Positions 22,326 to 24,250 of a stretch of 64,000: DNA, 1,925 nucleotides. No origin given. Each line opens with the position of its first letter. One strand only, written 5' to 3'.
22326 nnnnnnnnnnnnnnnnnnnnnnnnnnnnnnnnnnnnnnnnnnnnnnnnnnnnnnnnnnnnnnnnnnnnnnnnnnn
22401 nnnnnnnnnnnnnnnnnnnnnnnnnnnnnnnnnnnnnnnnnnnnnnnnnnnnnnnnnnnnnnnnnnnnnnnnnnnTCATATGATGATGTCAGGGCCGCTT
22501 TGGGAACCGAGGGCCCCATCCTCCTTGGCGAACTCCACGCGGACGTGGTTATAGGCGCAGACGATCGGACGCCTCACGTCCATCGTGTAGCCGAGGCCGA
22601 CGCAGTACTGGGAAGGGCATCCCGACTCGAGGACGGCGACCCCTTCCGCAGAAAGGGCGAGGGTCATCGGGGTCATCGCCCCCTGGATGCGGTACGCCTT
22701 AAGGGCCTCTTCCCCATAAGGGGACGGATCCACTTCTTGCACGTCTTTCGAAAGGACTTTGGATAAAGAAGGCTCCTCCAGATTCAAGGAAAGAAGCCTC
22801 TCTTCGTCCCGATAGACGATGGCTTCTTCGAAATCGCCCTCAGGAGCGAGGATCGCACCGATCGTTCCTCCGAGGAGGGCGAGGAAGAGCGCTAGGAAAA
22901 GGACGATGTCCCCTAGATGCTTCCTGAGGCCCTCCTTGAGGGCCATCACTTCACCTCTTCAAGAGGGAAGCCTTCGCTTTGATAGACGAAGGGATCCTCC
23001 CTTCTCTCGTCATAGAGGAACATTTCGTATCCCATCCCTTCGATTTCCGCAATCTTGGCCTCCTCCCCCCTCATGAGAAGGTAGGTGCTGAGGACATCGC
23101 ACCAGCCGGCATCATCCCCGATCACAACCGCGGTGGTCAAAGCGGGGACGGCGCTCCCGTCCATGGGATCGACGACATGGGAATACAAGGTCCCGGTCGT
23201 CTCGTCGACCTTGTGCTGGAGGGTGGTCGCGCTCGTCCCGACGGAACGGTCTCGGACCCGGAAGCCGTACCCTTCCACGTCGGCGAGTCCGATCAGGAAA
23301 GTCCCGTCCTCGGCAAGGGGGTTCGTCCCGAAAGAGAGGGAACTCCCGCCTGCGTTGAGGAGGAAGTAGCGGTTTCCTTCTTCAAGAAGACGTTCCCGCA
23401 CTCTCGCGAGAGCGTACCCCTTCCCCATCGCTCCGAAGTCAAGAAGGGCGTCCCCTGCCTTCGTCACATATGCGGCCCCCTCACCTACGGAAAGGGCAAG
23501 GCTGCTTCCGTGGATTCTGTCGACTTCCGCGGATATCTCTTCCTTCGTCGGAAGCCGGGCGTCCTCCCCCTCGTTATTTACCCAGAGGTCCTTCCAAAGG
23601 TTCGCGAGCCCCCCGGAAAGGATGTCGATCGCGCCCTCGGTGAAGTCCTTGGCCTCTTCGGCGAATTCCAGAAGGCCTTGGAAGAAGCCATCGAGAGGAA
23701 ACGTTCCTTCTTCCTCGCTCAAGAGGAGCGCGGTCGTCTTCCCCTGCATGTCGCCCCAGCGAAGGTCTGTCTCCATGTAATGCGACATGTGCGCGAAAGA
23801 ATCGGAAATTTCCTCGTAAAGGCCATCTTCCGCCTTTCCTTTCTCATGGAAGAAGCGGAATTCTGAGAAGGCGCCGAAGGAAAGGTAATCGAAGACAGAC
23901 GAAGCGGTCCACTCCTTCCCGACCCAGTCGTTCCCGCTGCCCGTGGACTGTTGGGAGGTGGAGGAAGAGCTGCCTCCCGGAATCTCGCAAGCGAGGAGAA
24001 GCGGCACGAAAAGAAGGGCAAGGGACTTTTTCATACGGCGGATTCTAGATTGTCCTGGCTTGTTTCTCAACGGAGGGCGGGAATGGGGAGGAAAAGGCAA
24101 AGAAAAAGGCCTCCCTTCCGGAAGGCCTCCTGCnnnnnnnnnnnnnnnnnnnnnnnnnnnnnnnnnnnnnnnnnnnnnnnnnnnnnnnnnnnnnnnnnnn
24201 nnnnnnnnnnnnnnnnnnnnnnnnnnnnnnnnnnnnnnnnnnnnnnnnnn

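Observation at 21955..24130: Flavinylation trio (ApbE lipoprotein, NusG-II domain protein, Gx transporter) immediately downstream of the Rnf operon, separated by a terminator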

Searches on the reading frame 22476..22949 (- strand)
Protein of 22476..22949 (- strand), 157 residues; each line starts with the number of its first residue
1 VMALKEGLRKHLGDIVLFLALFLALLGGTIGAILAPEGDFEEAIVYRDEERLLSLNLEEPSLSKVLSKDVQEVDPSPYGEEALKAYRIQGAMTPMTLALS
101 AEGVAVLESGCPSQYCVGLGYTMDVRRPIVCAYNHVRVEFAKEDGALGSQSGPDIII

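Call 4: search_protein_families(library=pfam, proteins=[window:22476-22949:-], max_evalue=0.01)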
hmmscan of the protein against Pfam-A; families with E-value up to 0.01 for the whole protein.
window:22476-22949:- (157 aa): 1 family
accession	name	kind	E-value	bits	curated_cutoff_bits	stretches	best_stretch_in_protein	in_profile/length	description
PF07009.16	NusG_II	-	2e-06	28.3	29.6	1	26-143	12-106/107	NusG domain II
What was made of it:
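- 22476..22946 (-): eetA: a NusG_II/DUF1312 protein of 156 aa counted from the ATG. It has an N-terminal membrane helix and then a beta domain that probably faces outward. Pfam 28.3 bits against a cut-off of 29.6 (call 4).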

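Call 6: search_protein_families(library=ncbifam, proteins=[window:22476-22949:-], max_evalue=0.01)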
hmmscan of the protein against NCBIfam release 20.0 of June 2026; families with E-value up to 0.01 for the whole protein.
window:22476-22949:- (157 aa): 0 families

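Call 8: find_encoding_contigs(protein=window:22476-22949:-, flank=10000, max_places=6)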
Protein window:22476-22949:- (157 aa): no gene with exactly this product is on record in the collection.
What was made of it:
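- Tried and rejected: Exact-sequence look-up of the window's EetA found nothing (call 8).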

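Call 11: find_related_loci(query=window:22476-22949:-, collection=genome_contigs, flank=10000)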
Query window:22476-22949:- (157 aa) in genome_contigs; peptide patterns used: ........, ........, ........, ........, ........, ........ (x = any residue, [..] = any of these).
199 stretches matched a pattern; 10 encode a relative of the query (tblastn E <= 1e-3); 10 distinct loci.
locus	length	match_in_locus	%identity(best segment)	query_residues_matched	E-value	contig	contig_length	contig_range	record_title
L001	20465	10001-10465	64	2-157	3e-51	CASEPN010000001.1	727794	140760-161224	uncultured Firmicutes bacterium isolate A62_L1_378378_idba_bin.70 genome assembly, contig: A62_L1_378378_idba_bin.70.fa_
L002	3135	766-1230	64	2-157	2e-50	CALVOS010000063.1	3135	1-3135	MAG: uncultured Bacilli bacterium isolate E20__bin183 genome assembly, contig: E20__k127_6487231, whole genome shotgun s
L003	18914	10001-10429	55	2-143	4e-47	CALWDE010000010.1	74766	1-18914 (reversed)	MAG: uncultured Bacilli bacterium isolate E17__bin75 genome assembly, contig: E17__k127_1304455, whole genome shotgun se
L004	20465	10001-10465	50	5-157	1e-43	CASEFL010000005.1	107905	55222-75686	uncultured Firmicutes bacterium isolate T12_L3_320320_idba_bin.133 genome assembly, contig: T12_L3_320320_idba_bin.133.f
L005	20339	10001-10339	33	6-138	4e-17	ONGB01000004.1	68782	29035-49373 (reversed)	uncultured Erysipelotrichaceae bacterium isolate RUG275 genome assembly, contig: scaffold_503, whole genome shotgun sequ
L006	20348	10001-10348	34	8-143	2e-16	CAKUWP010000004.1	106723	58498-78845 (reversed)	MAG: uncultured Bacilli bacterium isolate REFINED_METABAT215_TOP10_CONTIGS_1500_ASSEMBLY_K77_MERGED__Nepal_MoBio_Fiber-H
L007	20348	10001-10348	34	8-143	3e-16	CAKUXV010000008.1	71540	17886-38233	MAG: uncultured Bacilli bacterium isolate REFINED_METABAT215_TOP10_CONTIGS_1500_ASSEMBLY_K77_MERGED__Hadza_MoBio_hadza-I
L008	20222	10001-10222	41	59-143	5e-15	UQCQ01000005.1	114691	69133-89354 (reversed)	uncultured Mollicutes bacterium isolate UMGS153 genome assembly, contig: NODE_67_length_114691_cov_5.705433, whole genom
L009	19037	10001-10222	40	59-143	2e-14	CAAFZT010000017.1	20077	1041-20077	MAG TPA_asm: Bacilli bacterium, isolate HGM10921, WGS project CAAFZT010000000 data, contig: SRS475990_118_k119_79820, wh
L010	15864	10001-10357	27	8-146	1e-11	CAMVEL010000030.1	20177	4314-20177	MAG TPA_asm: uncultured Erysipelotrichaceae bacterium isolate SRR8387716_bin.60_metaWRAP_v1.3_MAG genome assembly, conti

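Call 19: search_solved_structures(query=window:22476-22949:-, max_evalue=10, show_alignments=2)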
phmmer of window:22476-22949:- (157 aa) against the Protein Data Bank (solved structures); distinct sequences matched with E-value up to 10: 0.

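Call 26: find_homologous_proteins(query=window:22476-22949:-, max_evalue=0.001)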
Query window:22476-22949:- (157 aa): 8 proteins with E <= 0.001 among 1361 candidates.
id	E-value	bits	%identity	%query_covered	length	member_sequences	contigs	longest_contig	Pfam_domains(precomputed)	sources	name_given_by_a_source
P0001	5.9e-92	323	96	99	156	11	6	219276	PF07009.17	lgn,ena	-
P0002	7.3e-78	278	82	99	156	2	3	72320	PF07009.17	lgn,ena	-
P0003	4.5e-52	194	64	99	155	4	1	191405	PF07009.17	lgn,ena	-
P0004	6.8e-51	190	64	99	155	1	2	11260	PF07009.17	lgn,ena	-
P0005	5.8e-50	187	64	99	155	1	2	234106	PF07009.17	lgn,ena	-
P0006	1.4e-48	183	64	99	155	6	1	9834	PF07009.17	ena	-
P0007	3.0e-40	156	50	97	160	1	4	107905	PF07009.17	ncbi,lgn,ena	-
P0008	6.4e-12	64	36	88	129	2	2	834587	PF07009.17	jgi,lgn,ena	-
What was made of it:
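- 22476..22946 (-): All 8 homologs carry PF07009 (call 26).
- Checked: All 8 homologs found carry PF07009 (call 26).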

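Call 27: find_encoding_contigs(protein=P0001, flank=10000, max_places=4)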
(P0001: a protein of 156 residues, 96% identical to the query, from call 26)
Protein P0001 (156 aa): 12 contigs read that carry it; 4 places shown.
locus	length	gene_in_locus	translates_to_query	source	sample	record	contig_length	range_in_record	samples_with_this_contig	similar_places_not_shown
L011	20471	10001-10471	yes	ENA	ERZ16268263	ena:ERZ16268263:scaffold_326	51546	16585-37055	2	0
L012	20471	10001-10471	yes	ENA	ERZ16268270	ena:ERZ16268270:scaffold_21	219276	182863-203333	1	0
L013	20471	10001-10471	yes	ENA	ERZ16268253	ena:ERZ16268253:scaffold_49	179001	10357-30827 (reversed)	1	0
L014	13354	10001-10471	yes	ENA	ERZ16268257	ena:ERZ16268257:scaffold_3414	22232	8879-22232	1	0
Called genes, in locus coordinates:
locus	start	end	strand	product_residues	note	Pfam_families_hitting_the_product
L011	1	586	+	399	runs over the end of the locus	PF07690:MFS_1 (faint)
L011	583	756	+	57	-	-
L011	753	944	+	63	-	-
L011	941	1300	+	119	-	-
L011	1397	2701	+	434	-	PF13375:RnfC_N, PF01512:Complex1_51K, PF10531:SLBB, PF13187:Fer4_9 (faint), PF13534:Fer4_17 (faint), PF00037:Fer4 (faint), PF12838:Fer4_7, PF13237:Fer4_10 (weak), +3 more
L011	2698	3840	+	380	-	PF03116:NQR2_RnfD_RnfE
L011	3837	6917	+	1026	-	PF17202:sCache_3_3 (faint)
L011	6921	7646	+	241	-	PF02508:Rnf-Nqr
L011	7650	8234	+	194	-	PF02508:Rnf-Nqr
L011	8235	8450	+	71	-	-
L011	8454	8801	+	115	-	PF04060:FeS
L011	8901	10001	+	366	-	PF02424:ApbE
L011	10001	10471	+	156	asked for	PF07009:NusG_II (weak)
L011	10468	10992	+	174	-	PF07456:Hpre_diP_synt_I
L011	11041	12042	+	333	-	-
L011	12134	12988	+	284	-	PF02645:DegV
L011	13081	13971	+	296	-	-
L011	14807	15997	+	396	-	-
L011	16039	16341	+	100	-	-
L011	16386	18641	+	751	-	-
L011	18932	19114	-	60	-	-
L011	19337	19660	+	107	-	-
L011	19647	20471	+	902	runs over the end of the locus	PF00005:ABC_tran, PF02463:SMC_N (faint), PF13304:AAA_21 (faint)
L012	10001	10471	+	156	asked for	PF07009:NusG_II (weak)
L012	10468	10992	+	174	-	PF07456:Hpre_diP_synt_I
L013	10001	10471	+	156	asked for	PF07009:NusG_II (weak)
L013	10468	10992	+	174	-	PF07456:Hpre_diP_synt_I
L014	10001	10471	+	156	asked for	PF07009:NusG_II (weak)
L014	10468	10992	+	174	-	PF07456:Hpre_diP_synt_I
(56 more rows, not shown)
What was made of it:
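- Tried and rejected: The 96% relative P0001 gave usable contigs instead (call 27).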

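Call 28: find_encoding_contigs(protein=P0002, flank=10000, max_places=3)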
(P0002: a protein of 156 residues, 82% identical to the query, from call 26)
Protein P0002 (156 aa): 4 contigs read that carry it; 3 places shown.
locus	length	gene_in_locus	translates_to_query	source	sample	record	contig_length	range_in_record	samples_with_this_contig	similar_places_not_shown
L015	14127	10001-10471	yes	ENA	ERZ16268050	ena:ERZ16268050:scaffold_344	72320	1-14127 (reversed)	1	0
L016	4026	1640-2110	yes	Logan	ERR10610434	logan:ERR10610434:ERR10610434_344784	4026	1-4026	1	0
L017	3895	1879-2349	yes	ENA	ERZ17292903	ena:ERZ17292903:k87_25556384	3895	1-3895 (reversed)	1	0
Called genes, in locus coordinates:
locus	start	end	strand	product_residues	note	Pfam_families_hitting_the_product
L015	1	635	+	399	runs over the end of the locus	PF07690:MFS_1 (faint)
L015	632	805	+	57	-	-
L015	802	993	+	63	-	-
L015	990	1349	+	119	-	-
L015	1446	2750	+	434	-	PF13375:RnfC_N, PF01512:Complex1_51K, PF10531:SLBB, PF13187:Fer4_9 (faint), PF13534:Fer4_17 (faint), PF00037:Fer4 (faint), PF12838:Fer4_7, PF13237:Fer4_10 (weak), +3 more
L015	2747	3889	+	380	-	PF03116:NQR2_RnfD_RnfE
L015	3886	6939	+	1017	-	PF17202:sCache_3_3 (faint)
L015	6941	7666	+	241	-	PF02508:Rnf-Nqr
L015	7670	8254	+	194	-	PF02508:Rnf-Nqr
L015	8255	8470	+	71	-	-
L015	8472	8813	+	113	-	PF04060:FeS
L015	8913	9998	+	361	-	PF02424:ApbE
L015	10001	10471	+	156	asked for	PF07009:NusG_II (weak)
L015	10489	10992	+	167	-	PF07456:Hpre_diP_synt_I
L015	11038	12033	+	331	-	-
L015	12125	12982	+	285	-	PF02645:DegV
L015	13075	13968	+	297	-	-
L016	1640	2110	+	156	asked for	PF07009:NusG_II (weak)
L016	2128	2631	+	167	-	PF07456:Hpre_diP_synt_I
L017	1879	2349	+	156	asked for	PF07009:NusG_II (weak)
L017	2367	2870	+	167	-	PF07456:Hpre_diP_synt_I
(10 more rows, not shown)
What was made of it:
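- On EetA / NusG_II (PF07009, DUF1312): All 8 homologs carry a precomputed PF07009 hit (call 26), marked weak at the encoding loci (calls 27, 28).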

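Call 45: predict_structure(alignment_id=A1)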
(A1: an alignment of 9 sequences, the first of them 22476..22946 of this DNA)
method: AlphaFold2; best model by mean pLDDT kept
length: 156 residues; sequences in the alignment: 9
mean_pLDDT: 79.1   pTM: 0.64
mean pLDDT of the five models: 79.1, 77.0, 75.9, 72.5, 63.6
residues with pLDDT >= 90: 53; 70-90: 66; 50-70: 18; < 50: 19
segments of 3 or more residues with pLDDT < 50: 34-37, 142-156
pLDDT, mean of each block of 10 residues (from residue 1): 61 86 76 52 90 91 94 91 94 93 90 83 80 87 43 39
secondary structure, 60 per line:
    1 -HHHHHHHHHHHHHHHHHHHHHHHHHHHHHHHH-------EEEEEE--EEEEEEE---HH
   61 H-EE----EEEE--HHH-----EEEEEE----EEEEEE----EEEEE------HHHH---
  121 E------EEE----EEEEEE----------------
elements in order: H2-33 E41-46 E49-55 E69-72 E83-88 E93-98 E103-107 H114-117 E128-130 E135-140
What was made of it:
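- On EetA / NusG_II (PF07009, DUF1312): Model pLDDT is 79, with the core blocks near 90 (call 45). Helix at residues 2-33 in the model (call 45).
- The NusG_II protein has a membrane anchor and lacks NusG NGN and KOW domains (calls 4, 45).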

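Call 67: search_protein_families(library=pfam, proteins=[L011:11041-12042:+, L011:583-756:+, L011:753-944:+, L011:941-1300:+, L011:13081-13971:+, L005:7274-8140:+, L005:8137-8931:+], max_evalue=0.01)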
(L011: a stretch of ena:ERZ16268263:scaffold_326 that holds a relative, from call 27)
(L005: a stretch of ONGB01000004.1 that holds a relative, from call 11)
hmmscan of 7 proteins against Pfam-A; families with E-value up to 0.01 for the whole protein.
L011:11041-12042:+ (333 aa): 0 families

L011:583-756:+ (57 aa): 0 families

L011:753-944:+ (63 aa): 0 families

L011:941-1300:+ (119 aa): 0 families

L011:13081-13971:+ (296 aa): 0 families

L005:7274-8140:+ (288 aa): 2 families
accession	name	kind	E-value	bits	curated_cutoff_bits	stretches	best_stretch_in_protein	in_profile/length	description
PF07804.18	HipA_C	-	4.3e-15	56.4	30.5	1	17-178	4-164/213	HipA-like C-terminal domain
PF00454.33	PI3_PI4_kinase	-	0.0068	16.8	27.1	0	133-181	131-176/241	Phosphatidylinositol 3- and 4-kinase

L005:8137-8931:+ (264 aa): 1 family
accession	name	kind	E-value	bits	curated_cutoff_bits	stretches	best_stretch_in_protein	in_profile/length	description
PF13384.12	HTH_23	-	0.0079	16.4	24.6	0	225-259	12-45/50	Homeodomain-like domain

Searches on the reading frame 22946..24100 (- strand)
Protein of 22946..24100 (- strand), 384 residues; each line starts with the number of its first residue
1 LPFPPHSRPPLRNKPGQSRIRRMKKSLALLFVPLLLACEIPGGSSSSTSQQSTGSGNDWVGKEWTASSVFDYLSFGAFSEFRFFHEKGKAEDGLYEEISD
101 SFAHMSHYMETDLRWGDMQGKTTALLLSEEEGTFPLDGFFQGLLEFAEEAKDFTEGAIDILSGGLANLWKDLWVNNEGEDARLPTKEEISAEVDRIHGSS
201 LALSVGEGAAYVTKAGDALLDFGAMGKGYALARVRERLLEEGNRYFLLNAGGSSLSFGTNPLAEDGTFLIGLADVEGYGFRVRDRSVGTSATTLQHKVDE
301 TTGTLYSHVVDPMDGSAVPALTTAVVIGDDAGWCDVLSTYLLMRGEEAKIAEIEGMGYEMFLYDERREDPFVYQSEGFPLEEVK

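Call 4: search_protein_families(library=pfam, proteins=[window:22946-24100:-], max_evalue=0.01)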
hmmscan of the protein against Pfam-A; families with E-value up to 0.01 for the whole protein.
window:22946-24100:- (384 aa): 1 family
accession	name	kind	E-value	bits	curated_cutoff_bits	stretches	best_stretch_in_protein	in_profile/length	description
PF02424.20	ApbE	-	3.6e-30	105.8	25.6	1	131-354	45-256/266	ApbE family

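Call 6: search_protein_families(library=ncbifam, proteins=[window:22946-24034:-], max_evalue=0.01)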
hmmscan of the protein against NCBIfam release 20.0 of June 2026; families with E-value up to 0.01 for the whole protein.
window:22946-24034:- (362 aa): 1 family
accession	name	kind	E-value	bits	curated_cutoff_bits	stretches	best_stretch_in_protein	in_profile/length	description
NF007774.0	PRK10461.1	equivalog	1.2e-09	37.5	498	1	130-333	115-321/351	FAD:protein FMN transferase ApbE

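Call 47: search_solved_structures(query=window:22946-24034:-, max_evalue=0.001, show_alignments=2)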
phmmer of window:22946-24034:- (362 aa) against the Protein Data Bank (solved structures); distinct sequences matched with E-value up to 0.001: 13.
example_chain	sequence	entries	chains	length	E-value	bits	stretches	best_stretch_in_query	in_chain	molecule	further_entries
1vrm_A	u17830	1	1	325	4.3e-11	45.6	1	121-339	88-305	hypothetical protein TM1553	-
4xgw_A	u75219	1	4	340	1.5e-10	43.8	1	131-338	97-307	FAD:protein FMN transferase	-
5mgy_H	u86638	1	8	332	2.7e-10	43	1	114-341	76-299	FAD:protein FMN transferase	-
4xgx_A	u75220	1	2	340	5.4e-10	42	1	131-338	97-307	FAD:protein FMN transferase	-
2o18_A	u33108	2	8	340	5.6e-10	42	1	131-338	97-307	Thiamine biosynthesis lipoprotein apbE | FAD:protein FMN transferase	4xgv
3pnd_A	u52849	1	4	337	3.4e-09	39.4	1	130-340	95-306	Thiamine biosynthesis lipoprotein ApbE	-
6nxi_A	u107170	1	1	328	5.6e-09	38.7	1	128-337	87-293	FAD:protein FMN transferase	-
6nxj_A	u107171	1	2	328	1.4e-07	34.1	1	128-337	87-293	FAD:protein FMN transferase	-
7esa_A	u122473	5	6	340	5.6e-06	28.8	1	127-326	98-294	FAD:protein FMN transferase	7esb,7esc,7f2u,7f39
4ifu_A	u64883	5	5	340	9.2e-05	24.8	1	106-344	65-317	FAD:protein FMN transferase | Thiamine biosynthesis lipoprotein ApbE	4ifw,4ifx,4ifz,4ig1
4xdt_A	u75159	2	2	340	9.5e-05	24.8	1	107-344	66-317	FAD:protein FMN transferase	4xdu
7mgt_A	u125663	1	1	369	0.0003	23.1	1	115-344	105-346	FAD:protein FMN transferase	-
4xdr_A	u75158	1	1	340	0.00061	22.1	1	106-300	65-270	FAD:protein FMN transferase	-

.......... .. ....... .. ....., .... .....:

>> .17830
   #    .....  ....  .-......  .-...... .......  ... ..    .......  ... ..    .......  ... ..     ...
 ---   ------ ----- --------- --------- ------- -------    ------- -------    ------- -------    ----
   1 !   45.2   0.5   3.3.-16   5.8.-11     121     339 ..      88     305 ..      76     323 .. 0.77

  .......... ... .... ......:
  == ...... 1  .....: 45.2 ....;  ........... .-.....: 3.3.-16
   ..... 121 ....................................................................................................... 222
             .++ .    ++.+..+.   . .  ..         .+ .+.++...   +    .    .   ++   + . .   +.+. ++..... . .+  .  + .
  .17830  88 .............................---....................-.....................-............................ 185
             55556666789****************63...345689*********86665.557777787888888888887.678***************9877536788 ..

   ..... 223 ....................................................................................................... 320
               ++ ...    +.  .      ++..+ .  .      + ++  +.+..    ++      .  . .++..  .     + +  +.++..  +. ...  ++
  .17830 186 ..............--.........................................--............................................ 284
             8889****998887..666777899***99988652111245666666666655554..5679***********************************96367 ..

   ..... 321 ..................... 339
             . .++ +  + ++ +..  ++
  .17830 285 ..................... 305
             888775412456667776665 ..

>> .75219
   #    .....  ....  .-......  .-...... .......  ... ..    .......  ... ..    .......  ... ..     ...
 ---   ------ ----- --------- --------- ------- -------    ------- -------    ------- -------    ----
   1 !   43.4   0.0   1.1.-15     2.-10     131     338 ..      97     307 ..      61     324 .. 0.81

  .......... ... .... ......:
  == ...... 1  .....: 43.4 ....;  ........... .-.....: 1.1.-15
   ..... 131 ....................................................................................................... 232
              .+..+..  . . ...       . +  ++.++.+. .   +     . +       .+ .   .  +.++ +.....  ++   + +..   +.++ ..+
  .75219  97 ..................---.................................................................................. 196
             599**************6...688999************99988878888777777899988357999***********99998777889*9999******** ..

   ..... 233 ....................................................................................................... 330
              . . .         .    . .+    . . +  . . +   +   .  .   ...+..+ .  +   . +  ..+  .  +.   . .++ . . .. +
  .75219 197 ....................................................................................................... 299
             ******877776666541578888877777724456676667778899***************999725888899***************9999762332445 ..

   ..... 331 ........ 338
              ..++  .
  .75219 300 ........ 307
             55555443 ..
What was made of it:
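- The residue that separates transferase from pyrophosphatase lies in the N-terminal region, which did not align to solved structures (call 47).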
